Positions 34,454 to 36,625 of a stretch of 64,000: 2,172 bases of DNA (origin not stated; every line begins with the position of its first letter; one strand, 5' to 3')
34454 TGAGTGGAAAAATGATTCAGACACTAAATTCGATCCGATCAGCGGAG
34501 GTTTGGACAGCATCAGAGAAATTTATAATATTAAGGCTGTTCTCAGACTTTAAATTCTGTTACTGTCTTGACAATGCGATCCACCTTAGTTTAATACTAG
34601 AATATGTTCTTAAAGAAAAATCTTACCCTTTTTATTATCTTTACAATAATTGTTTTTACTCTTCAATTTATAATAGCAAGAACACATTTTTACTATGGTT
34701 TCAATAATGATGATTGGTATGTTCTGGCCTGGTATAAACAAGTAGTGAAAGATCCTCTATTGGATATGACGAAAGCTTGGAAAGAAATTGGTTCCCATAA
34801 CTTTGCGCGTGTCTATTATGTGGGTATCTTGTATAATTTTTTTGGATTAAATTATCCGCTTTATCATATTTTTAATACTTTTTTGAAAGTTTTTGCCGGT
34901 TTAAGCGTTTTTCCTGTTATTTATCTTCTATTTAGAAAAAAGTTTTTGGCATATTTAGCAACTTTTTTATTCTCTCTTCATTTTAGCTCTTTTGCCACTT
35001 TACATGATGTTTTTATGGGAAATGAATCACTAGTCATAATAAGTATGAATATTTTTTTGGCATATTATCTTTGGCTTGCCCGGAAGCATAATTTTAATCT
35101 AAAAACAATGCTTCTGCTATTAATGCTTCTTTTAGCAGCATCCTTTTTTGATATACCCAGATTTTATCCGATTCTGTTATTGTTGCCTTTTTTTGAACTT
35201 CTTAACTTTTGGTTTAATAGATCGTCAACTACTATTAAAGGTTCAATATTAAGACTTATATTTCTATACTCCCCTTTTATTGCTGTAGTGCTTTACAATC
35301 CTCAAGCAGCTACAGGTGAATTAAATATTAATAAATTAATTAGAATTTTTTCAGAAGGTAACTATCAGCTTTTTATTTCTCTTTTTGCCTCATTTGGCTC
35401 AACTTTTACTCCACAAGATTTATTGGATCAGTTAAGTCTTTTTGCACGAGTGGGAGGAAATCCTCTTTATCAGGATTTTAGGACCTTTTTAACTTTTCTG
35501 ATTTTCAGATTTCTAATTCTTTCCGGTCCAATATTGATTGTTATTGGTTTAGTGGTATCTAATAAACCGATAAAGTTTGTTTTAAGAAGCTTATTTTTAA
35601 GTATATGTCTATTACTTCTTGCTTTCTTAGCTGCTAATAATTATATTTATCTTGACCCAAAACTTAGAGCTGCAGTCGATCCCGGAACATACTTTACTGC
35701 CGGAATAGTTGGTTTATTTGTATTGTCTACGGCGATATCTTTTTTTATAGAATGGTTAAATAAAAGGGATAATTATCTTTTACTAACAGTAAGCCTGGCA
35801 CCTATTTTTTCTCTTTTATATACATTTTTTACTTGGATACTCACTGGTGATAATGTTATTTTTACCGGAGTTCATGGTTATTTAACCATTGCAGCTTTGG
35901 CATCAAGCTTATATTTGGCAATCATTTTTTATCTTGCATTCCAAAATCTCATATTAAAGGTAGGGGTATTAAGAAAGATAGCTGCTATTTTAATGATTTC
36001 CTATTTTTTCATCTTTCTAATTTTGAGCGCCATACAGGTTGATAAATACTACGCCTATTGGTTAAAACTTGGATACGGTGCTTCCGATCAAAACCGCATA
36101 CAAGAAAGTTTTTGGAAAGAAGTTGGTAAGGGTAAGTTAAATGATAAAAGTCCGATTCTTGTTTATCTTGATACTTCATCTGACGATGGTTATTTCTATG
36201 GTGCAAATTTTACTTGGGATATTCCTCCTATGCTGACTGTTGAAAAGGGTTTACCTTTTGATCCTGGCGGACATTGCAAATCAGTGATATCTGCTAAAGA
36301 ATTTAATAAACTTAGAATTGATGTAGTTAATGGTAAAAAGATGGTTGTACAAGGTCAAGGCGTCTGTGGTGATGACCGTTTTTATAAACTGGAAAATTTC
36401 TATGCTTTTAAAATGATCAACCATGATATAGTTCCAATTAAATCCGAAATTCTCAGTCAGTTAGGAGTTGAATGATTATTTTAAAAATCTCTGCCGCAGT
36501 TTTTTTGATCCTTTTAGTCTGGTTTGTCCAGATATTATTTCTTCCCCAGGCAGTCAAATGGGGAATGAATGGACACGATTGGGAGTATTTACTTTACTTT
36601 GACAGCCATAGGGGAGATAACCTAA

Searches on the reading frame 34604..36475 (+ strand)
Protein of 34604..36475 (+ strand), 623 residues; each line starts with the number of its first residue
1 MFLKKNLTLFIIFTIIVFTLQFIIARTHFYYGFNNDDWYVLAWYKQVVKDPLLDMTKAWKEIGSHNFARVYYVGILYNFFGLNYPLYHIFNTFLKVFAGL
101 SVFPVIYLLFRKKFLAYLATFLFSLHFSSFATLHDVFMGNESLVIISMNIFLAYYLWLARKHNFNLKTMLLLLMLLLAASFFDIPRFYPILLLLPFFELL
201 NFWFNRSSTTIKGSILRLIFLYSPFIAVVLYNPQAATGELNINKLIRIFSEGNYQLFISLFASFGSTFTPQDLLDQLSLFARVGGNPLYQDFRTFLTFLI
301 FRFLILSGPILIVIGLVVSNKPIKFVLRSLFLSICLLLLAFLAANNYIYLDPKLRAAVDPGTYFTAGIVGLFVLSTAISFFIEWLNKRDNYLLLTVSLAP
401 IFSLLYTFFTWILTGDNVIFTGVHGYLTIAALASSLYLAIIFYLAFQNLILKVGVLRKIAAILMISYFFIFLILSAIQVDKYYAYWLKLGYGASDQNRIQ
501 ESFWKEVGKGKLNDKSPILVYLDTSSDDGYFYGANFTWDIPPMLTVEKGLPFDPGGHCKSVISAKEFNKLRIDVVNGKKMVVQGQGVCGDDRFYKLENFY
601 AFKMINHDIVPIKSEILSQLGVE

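Call 35: search_protein_families(library=pfam, proteins=[window:34604-36475:+], max_evalue=0.001)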
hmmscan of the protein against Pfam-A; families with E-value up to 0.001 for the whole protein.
window:34604-36475:+ (623 aa): 0 families

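Call 55: search_protein_families(library=pfam, proteins=[window:34604-36475:+], max_evalue=1)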
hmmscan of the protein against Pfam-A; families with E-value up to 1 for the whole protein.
window:34604-36475:+ (623 aa): 0 families

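Call 79: search_solved_structures(query=A7, max_evalue=10)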
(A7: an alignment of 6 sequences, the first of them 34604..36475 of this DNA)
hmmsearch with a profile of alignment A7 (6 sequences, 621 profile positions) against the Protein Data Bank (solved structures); distinct sequences matched with E-value up to 10: 1.
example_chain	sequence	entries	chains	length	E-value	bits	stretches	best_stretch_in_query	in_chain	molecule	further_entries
6wmi_A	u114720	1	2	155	3.6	9.3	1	532-596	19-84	Zinc finger protein 410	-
